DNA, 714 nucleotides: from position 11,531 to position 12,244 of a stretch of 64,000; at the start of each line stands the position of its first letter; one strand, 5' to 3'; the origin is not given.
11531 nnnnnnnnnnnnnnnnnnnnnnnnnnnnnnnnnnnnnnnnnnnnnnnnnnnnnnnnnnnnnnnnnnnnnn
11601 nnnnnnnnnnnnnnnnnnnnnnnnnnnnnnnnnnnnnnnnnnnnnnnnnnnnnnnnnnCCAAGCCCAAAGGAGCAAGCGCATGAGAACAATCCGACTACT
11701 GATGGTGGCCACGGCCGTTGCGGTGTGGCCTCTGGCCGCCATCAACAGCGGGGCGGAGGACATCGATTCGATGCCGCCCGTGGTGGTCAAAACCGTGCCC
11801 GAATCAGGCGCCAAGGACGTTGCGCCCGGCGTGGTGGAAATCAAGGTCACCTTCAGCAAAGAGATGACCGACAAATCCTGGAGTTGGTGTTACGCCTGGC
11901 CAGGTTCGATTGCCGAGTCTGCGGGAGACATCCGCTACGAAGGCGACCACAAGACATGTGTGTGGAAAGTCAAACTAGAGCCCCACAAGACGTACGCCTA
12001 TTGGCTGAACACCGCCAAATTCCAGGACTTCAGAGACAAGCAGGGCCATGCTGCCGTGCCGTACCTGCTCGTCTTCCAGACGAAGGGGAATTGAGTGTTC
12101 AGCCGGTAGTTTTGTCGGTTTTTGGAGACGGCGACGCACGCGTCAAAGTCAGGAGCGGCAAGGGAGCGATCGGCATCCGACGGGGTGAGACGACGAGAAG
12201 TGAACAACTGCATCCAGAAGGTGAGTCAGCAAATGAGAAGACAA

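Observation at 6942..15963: ECF sigma / FHA / giant Ser-Thr kinase module whose kinase carries a Toastrack-like sensor and an Ig-like tail that is duplicated as a secreted stand-alone protein, followed by two secreted serine peptidases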

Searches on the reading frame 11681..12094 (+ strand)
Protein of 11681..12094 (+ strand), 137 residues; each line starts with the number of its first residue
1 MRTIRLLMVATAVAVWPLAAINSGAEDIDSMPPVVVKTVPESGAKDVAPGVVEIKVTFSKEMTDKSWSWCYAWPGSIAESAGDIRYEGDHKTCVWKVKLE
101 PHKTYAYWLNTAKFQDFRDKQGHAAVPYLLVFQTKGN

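Call 9: search_protein_families(library=pfam, proteins=[window:11681-12094:+], max_evalue=0.01)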
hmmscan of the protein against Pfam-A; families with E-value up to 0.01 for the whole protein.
window:11681-12094:+ (137 aa): 2 families
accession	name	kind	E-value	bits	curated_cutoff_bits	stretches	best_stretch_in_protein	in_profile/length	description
PF13205.12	Big_5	-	1.9e-07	32.2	23.6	1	29-134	1-105/105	Bacterial Ig-like domain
PF18062.7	RE_AspBHI_N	-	0.0031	17.5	27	1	72-135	43-103/185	Restriction endonuclease AspBHI N-terminal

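Call 12: find_homologous_proteins(query=window:11681-12091:+)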
Query window:11681-12091:+ (137 aa): 2496 proteins with E <= 0.001 among 2504 candidates; the best 120 are listed.
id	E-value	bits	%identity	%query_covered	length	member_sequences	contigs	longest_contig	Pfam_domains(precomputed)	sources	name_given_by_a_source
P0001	7.0e-89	313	100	100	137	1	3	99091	PF13205.13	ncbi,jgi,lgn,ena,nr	ncbi:MAG TPA: Ig-like domain-containing protein [Verrucomicrobiae bacterium]|nr:Ig-like domain-conta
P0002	3.0e-69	249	80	100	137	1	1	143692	PF13205.13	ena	-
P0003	3.1e-69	249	80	100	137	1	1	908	PF13205.13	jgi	jgi:hypothetical protein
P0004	1.8e-68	247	88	88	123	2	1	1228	PF13205.13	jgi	-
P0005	2.8e-60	220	72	100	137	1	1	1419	PF13205.13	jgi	jgi:hypothetical protein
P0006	1.9e-54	201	67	99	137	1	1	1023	PF13205.13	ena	-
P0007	1.9e-54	201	68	99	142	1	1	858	PF13205.13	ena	-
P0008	2.0e-53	198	64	100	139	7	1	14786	PF13205.13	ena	-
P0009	2.0e-53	198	66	100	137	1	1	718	PF13205.13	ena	-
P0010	4.2e-53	197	64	100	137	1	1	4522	PF13205.13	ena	-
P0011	1.8e-52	195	64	100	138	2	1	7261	PF13205.13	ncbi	-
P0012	3.1e-52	194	67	99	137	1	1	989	PF13205.13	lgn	-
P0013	4.7e-52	194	64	100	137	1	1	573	PF13205.13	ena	-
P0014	8.1e-52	193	66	100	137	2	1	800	PF13205.13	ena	-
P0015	8.9e-52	193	66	100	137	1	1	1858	PF13205.13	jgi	jgi:Bacterial Ig-like domain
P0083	9.2e-49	183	62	100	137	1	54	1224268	PF13205.13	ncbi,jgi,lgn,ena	jgi:RNA polymerase sigma-70 factor (ECF subfamily)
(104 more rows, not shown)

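Call 13: find_encoding_contigs(protein=P0002, flank=10000, max_places=3)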
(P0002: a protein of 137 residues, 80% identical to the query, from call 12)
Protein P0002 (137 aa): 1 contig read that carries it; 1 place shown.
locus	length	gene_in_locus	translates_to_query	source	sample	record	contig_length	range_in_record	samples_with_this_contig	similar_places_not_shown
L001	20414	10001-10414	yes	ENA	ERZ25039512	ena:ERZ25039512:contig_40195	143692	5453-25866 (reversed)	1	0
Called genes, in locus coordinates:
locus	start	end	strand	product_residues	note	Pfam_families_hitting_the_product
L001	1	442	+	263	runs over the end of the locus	PF13349:DUF4097 (weak)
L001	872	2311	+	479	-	PF01839:FG-GAP (faint), PF13517:FG-GAP_3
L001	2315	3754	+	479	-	PF12256:TcdB_toxin_midN (faint), PF13517:FG-GAP_3 (weak), PF01839:FG-GAP (faint), PF21955:CarG-like (faint), PF13517:FG-GAP_3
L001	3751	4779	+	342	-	PF00005:ABC_tran, PF13304:AAA_21 (weak)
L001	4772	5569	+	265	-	PF12730:ABC2_membrane_4, PF10920:DUF2705, PF12679:ABC2_membrane_2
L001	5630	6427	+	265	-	PF04542:Sigma70_r2 (weak)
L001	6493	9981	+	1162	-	PF00069:Pkinase, PF03109:ABC1 (faint), PF07714:PK_Tyr_Ser-Thr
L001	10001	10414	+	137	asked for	PF13205:Big_5 (weak)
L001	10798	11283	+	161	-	-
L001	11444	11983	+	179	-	PF01625:PMSR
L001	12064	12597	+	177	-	PF01641:SelR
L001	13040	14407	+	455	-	PF05226:CHASE2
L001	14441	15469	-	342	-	-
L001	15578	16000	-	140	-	-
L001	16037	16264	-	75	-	-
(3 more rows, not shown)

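Call 14: find_encoding_contigs(protein=P0083, flank=10000, max_places=4)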
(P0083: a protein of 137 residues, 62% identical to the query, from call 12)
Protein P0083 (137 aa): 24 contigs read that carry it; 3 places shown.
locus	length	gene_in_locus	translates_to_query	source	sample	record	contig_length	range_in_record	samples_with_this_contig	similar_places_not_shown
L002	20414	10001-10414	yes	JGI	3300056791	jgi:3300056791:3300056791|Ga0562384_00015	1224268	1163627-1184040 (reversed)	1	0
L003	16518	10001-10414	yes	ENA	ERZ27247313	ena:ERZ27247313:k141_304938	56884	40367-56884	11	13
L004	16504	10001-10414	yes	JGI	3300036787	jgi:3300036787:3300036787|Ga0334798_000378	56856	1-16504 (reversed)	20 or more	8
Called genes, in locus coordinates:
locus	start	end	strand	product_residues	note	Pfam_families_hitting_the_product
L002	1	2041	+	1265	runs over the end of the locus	PF00069:Pkinase, PF07714:PK_Tyr_Ser-Thr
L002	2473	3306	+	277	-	PF04542:Sigma70_r2 (weak), PF08281:Sigma70_r4_2 (faint)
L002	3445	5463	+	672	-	PF00069:Pkinase, PF01636:APH (faint), PF07714:PK_Tyr_Ser-Thr, PF03109:ABC1 (weak), PF14531:Kinase-like (weak)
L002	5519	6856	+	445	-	PF13205:Big_5 (faint), PF13424:TPR_12 (faint), PF07719:TPR_2 (faint), PF00515:TPR_1 (faint), PF13181:TPR_8 (faint), PF13374:TPR_10 (faint)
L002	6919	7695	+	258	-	PF04542:Sigma70_r2 (weak)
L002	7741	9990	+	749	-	PF00069:Pkinase, PF07714:PK_Tyr_Ser-Thr, PF03109:ABC1 (weak), PF14531:Kinase-like (weak), PF13205:Big_5 (weak)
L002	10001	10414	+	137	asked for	PF13205:Big_5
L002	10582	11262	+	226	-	PF04542:Sigma70_r2 (weak)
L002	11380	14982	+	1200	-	PF00069:Pkinase, PF07714:PK_Tyr_Ser-Thr, PF03109:ABC1 (weak), PF05154:TM2, PF11721:Malectin, PF13349:DUF4097 (weak)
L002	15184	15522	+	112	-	-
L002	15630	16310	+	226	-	PF06439:3keto-disac_hyd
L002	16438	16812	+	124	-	PF00292:PAX (weak)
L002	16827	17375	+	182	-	PF13358:DDE_3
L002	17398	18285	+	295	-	PF03958:Secretin_N (faint)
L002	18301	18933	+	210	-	PF07638:Sigma70_ECF, PF04542:Sigma70_r2, PF08281:Sigma70_r4_2, PF04545:Sigma70_r4 (weak)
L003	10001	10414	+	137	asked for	PF13205:Big_5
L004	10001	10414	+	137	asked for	PF13205:Big_5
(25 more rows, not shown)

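Call 17: find_related_loci(query=A1, collection=genome_contigs, flank=10000)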
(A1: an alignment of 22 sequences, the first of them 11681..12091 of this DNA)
Query A1 (137 aa) in genome_contigs; peptide patterns used: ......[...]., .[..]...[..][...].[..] (x = any residue, [..] = any of these).
141 stretches matched a pattern; 99 encode a relative of the query (tblastn E <= 1e-3); the best 80 are kept; 79 distinct loci.
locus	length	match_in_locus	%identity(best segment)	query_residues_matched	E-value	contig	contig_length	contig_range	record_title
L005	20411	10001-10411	64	1-137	2e-55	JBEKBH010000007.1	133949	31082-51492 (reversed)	MAG: Verrucomicrobiia bacterium isolate SPRUCE 131 SPRUCE_131_7, whole genome shotgun sequence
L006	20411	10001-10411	64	1-137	2e-54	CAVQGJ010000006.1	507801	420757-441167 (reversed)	MAG: uncultured Verrucomicrobiae bacterium isolate MFD05512.bin.2.136 genome assembly, contig: contig_22410, whole genom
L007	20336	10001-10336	73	23-134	2e-54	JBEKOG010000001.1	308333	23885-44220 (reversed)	MAG: Verrucomicrobiota bacterium isolate SPRUCE 435 SPRUCE_435_1, whole genome shotgun sequence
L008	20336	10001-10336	73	23-134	3e-54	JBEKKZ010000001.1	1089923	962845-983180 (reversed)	MAG: Verrucomicrobiota bacterium isolate SPRUCE 359 SPRUCE_359_1, whole genome shotgun sequence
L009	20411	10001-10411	63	1-137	8e-54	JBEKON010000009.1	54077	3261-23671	MAG: Verrucomicrobiota bacterium isolate SPRUCE 441 SPRUCE_441_9, whole genome shotgun sequence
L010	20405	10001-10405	63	1-135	2e-53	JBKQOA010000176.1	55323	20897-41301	MAG: Limisphaerales bacterium isolate LASCr2D2E2F__bin_97 LASCr2D2E2F_000000423160, whole genome shotgun sequence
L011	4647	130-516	70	11-136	3e-53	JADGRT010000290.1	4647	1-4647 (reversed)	MAG: Verrucomicrobiia bacterium isolate Chersky.3_63 contig-100_16050, whole genome shotgun sequence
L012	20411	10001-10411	63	1-137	5e-53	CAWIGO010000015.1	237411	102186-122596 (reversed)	MAG: uncultured Verrucomicrobiae bacterium isolate MFD03726.bin.1.231 genome assembly, contig: contig_43211, whole genom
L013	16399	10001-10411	62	1-137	8e-53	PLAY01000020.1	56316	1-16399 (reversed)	MAG: Limisphaerales bacterium isolate bog_1418 73.20111000_S2D.10_contig_495, whole genome shotgun sequence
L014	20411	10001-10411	64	1-137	2e-52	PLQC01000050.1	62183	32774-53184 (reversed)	MAG: Limisphaerales bacterium isolate bog_1460 73.20120700_S2X.40_contig_2881, whole genome shotgun sequence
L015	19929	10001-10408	60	1-136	2e-52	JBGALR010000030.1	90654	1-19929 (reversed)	MAG: Limisphaerales bacterium isolate MAG_AAO_H125.53 AAOH125-53_opera_contig_911, whole genome shotgun sequence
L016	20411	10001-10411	62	1-137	2e-52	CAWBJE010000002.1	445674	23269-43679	MAG: uncultured Verrucomicrobiae bacterium isolate MFD05512.bin.2.123 genome assembly, contig: contig_12222, whole genom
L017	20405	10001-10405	61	1-135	3e-52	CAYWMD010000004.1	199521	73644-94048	MAG TPA_asm: uncultured Bifidobacteriaceae bacterium isolate SRP292972_co2_226 genome assembly, contig: NODE_43_length_1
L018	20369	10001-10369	68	18-137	6e-52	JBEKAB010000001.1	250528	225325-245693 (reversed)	MAG: Tepidisphaeraceae bacterium isolate SPRUCE 102 SPRUCE_102_1, whole genome shotgun sequence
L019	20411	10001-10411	61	1-137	4e-52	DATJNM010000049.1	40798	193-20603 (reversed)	MAG TPA_asm: Candidatus Sulfopaludibacter sp. isolate SMAG_U14861 k141_2564646, whole genome shotgun sequence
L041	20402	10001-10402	58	1-134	1e-48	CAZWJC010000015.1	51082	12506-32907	MAG TPA_asm: uncultured Verrucomicrobiota bacterium isolate SRP220891_co2_456 genome assembly, contig: NODE_929_length_5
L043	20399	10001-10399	58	1-134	8e-48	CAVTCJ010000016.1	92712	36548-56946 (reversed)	MAG: uncultured Planctomycetota bacterium isolate MFD02416.bin.2.218 genome assembly, contig: contig_67627, whole genome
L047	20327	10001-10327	70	28-136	4e-48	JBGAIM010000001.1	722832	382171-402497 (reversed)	MAG: Limisphaerales bacterium isolate MAG_AAO_H125.05 AAOH125-5_opera_contig_28, whole genome shotgun sequence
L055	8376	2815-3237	55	1-137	8e-46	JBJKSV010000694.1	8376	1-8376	MAG: Limisphaerales bacterium isolate Bin_90 S1Ck127_2164667_flag_1_multi_4.9030_len_8376, whole genome shotgun sequence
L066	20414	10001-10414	56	5-137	5e-44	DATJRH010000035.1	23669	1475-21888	MAG TPA_asm: Candidatus Aquilonibacter sp. isolate SMAG_U14962 k141_3453383, whole genome shotgun sequence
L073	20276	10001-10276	73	46-137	6e-42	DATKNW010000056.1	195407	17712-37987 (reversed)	MAG TPA_asm: Verrucomicrobiia bacterium isolate SMAG_U14747 k141_224242, whole genome shotgun sequence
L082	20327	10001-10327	56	25-133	6e-39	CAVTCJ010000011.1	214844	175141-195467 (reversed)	MAG: uncultured Planctomycetota bacterium isolate MFD02416.bin.2.218 genome assembly, contig: contig_32893, whole genome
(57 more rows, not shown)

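Call 38: predict_structure(alignment_id=A1)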
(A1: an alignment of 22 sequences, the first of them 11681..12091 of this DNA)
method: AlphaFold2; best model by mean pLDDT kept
length: 137 residues; sequences in the alignment: 22
mean_pLDDT: 82.1   pTM: 0.71
mean pLDDT of the five models: 82.1, 80.6, 80.6, 79.3, 79.1
residues with pLDDT >= 90: 78; 70-90: 31; 50-70: 5; < 50: 23
segments of 3 or more residues with pLDDT < 50: 1-23
pLDDT, mean of each block of 10 residues (from residue 1): 43 46 61 94 97 95 80 90 92 95 93 81 91 93
secondary structure, 60 per line:
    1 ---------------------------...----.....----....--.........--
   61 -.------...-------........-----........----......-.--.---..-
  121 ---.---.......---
elements in order: E35-39 E44-47 E50-58 E69-71 E79-86 E92-99 E104-109 E128-134

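Call 60: search_protein_families(library=pfam, proteins=[L018:9344-10369:+, L043:10001-10903:+, L082:9932-11449:+, L055:2269-3237:+, L007:9368-11878:+, L047:7943-9895:+, L066:9455-10414:+, L013:5849-6853:+, L073:8633-9892:+], max_evalue=0.01)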
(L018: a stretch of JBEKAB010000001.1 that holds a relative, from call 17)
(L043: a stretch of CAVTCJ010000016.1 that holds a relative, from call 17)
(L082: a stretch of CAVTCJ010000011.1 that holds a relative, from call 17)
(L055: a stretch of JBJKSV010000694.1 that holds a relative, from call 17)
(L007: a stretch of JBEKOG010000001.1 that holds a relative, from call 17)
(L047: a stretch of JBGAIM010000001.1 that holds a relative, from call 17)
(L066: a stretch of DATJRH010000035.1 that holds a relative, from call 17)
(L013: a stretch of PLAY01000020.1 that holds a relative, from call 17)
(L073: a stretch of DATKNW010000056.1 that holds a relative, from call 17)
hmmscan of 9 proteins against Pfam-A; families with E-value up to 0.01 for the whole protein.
L018:9344-10369:+ (342 aa): 1 family
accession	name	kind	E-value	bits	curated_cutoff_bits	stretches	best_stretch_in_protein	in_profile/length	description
PF13205.12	Big_5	-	5.1e-07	30.8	23.6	1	236-327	3-92/105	Bacterial Ig-like domain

L043:10001-10903:+ (301 aa): 1 family
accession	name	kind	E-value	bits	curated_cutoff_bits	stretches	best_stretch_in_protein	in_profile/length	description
PF13205.12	Big_5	-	1e-07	33.1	23.6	1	28-133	1-105/105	Bacterial Ig-like domain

L082:9932-11449:+ (506 aa): 1 family
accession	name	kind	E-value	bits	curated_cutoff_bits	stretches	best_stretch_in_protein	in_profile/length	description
PF13205.12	Big_5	-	0.0023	19.1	23.6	1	31-111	4-86/105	Bacterial Ig-like domain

L055:2269-3237:+ (323 aa): 6 families
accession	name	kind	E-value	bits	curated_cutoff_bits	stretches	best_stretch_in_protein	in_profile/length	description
PF13646.12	HEAT_2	-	3.7e-16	59.6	27.7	2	85-147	1-58/88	HEAT repeats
PF02985.28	HEAT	-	8e-14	50.9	23.5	2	123-148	3-28/31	HEAT repeat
PF13513.12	HEAT_EZ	-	1.6e-09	38.5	27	2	43-75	21-53/55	HEAT-like repeat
PF13205.12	Big_5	-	1.8e-07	32.3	23.6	1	212-298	2-86/105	Bacterial Ig-like domain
PF12717.13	Cnd1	-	0.00053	20.5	26.4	0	85-148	23-86/162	non-SMC mitotic condensation complex subunit 1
PF03130.22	HEAT_PBS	-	0.0072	17.2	20.9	0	35-57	3-23/27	PBS lyase HEAT-like repeat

L007:9368-11878:+ (837 aa): 3 families
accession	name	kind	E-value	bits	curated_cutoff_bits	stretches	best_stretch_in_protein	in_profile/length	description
PF13205.12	Big_5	-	3.8e-16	60.1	23.6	2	219-322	2-104/105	Bacterial Ig-like domain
PF04234.18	CopC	-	0.002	19.6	23.3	0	351-384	4-37/92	CopC domain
PF24946.1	Fn3_Dep-1_4th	-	0.0047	17.4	27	0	269-300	54-85/100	Dep-1 fourth Fn3-like domain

L047:7943-9895:+ (651 aa): 3 families
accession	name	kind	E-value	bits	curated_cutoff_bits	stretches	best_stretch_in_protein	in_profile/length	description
PF13646.12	HEAT_2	-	4.9e-09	36.8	27.7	1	378-461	5-87/88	HEAT repeats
PF03130.22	HEAT_PBS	-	1.1e-05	25.9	20.9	0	423-445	2-24/27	PBS lyase HEAT-like repeat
PF13205.12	Big_5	-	3.5e-05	24.9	23.6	1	52-133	2-85/105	Bacterial Ig-like domain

L066:9455-10414:+ (320 aa): 1 family
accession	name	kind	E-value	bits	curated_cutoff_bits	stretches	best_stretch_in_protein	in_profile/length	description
PF13205.12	Big_5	-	8.2e-06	26.9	23.6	1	212-289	1-80/105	Bacterial Ig-like domain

L013:5849-6853:+ (335 aa): 4 families
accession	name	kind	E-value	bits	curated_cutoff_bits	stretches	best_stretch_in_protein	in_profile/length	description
PF13205.12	Big_5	-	1e-05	26.6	23.6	1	142-245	3-105/105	Bacterial Ig-like domain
PF07719.23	TPR_2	-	0.00058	20.2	27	1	78-107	2-31/34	Tetratricopeptide repeat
PF00515.34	TPR_1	-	0.0044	17.2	27.8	1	79-106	3-30/34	Tetratricopeptide repeat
PF13424.12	TPR_12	-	0.0076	16.9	30.1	0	49-107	15-75/77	Tetratricopeptide repeat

L073:8633-9892:+ (420 aa): 6 families
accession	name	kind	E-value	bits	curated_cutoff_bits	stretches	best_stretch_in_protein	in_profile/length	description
PF12796.13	Ank_2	-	2.3e-40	137.5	27.3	3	295-358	29-90/90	Ankyrin repeats (3 copies)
PF13637.12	Ank_4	-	1.9e-39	133.2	22.7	5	266-315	1-50/50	Ankyrin repeats (many copies)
PF00023.36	Ank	-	2.8e-39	131.4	21.1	4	261-291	1-31/33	Ankyrin repeat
PF13606.12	Ank_3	-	5.7e-33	109.2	22.3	4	261-289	1-29/30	Ankyrin repeat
PF13857.12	Ank_5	-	1.4e-24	86.3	27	4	314-368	1-56/56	Ankyrin repeats (many copies)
PF24521.3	Ank_KRIT1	-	6.4e-08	32.9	80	1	230-338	21-128/149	KRIT1 ankyrin-repeats domain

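Call 70: search_protein_families(library=pfam, proteins=[L073:10350-13295:+, L041:10915-14145:+, L055:605-2269:+, L073:3435-8660:+, L005:6591-9977:+], max_evalue=0.001)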
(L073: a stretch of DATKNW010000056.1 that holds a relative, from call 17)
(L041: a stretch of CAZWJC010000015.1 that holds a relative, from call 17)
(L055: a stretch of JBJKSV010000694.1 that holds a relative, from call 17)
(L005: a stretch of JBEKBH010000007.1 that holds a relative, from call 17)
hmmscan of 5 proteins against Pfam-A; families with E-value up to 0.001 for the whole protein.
L073:10350-13295:+ (982 aa): 2 families
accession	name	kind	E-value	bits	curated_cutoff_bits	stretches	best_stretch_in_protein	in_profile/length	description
PF03572.23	Peptidase_S41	-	8.1e-26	91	24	1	386-562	2-165/165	Peptidase family S41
PF01841.26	Transglut_core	-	1.3e-10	42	23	1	772-876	7-108/108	Transglutaminase-like superfamily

L041:10915-14145:+ (1077 aa): 3 families
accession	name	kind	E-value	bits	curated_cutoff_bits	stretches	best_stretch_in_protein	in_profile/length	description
PF03572.23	Peptidase_S41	-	1.3e-19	70.9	24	1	340-509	1-163/165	Peptidase family S41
PF13205.12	Big_5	-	9.1e-07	30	23.6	1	579-617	1-39/105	Bacterial Ig-like domain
PF14684.11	Tricorn_C1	-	1.9e-06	28.1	24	1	233-286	6-58/59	Tricorn protease C1 domain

L055:605-2269:+ (555 aa): 2 families
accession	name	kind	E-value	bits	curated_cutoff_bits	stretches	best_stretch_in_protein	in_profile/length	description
PF03572.23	Peptidase_S41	-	7.3e-21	74.9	24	1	343-509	1-161/165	Peptidase family S41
PF14684.11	Tricorn_C1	-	2.1e-09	37.6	24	1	235-288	6-58/59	Tricorn protease C1 domain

L073:3435-8660:+ (1742 aa): 6 families
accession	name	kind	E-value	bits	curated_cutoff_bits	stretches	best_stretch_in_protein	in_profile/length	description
PF00069.31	Pkinase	-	3.5e-55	187.7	31.7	1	67-271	3-200/263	Protein kinase domain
PF07714.23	PK_Tyr_Ser-Thr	-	8.7e-36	124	23.1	1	68-271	4-208/258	Protein tyrosine and serine/threonine kinase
PF13349.12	DUF4097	-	9.6e-07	28.9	22.9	1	700-915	78-247/247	Toastrack DUF4097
PF03109.22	ABC1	-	4.5e-06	26.4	22.9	1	105-217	115-222/244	ABC1 atypical kinase-like domain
PF14531.12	Kinase-like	-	1.1e-05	25.2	25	1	169-273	152-256/289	Kinase-like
PF01636.29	APH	-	0.00012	22.4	23.2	0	171-210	157-198/239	Phosphotransferase enzyme family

L005:6591-9977:+ (1129 aa): 7 families
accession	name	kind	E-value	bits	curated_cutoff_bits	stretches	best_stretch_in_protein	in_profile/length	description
PF00069.31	Pkinase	-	3.5e-55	187.7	31.7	1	67-270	3-199/263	Protein kinase domain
PF07714.23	PK_Tyr_Ser-Thr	-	6.7e-36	124.3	23.1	1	69-272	5-209/258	Protein tyrosine and serine/threonine kinase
PF13349.12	DUF4097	-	3.3e-09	36.9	22.9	1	633-761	121-246/247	Toastrack DUF4097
PF03109.22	ABC1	-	2.1e-06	27.5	22.9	1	108-215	118-220/244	ABC1 atypical kinase-like domain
PF13205.12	Big_5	-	4.1e-06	27.9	23.6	1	1022-1126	2-105/105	Bacterial Ig-like domain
PF01636.29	APH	-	1.4e-05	25.4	23.2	0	170-210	156-198/239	Phosphotransferase enzyme family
PF14531.12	Kinase-like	-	3.3e-05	23.7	25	1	169-273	152-256/289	Kinase-like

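Call 76: search_protein_families(library=ncbifam, proteins=[window:11681-12091:+], max_evalue=0.001)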
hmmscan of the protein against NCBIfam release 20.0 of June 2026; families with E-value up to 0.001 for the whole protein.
window:11681-12091:+ (137 aa): 0 families

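Call 86: search_protein_representatives(protein=window:11681-12091:+)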
Query: 137 residues. Proteins with E-value up to 0.001 (for the whole library): 2191; up to 1e-10: 1172; up to 1e-30: 198. The best 150 are listed.
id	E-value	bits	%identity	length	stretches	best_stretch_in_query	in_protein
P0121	1.8e-70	251.6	38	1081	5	32-135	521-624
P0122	3.5e-65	234.4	43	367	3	8-136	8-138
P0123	5.1e-51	188.6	35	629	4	23-136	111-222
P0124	6.5e-51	188.2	69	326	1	21-137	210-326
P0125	9.4e-51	187.7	75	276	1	25-135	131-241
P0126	9.0e-50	184.5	36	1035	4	21-136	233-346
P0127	1.6e-49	183.7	36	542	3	31-135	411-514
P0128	8.5e-49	181.3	73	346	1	25-136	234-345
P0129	3.5e-46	172.9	67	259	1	16-135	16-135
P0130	1.1e-45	171.3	39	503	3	62-134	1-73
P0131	9.8e-45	168.2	36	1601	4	32-136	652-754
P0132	1.1e-44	168.1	60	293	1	1-134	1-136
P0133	3.3e-44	166.5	37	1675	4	32-136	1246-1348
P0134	6.2e-43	162.4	63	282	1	11-136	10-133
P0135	1.4e-42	161.2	36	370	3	23-134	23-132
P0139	6.2e-42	159.1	65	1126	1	26-135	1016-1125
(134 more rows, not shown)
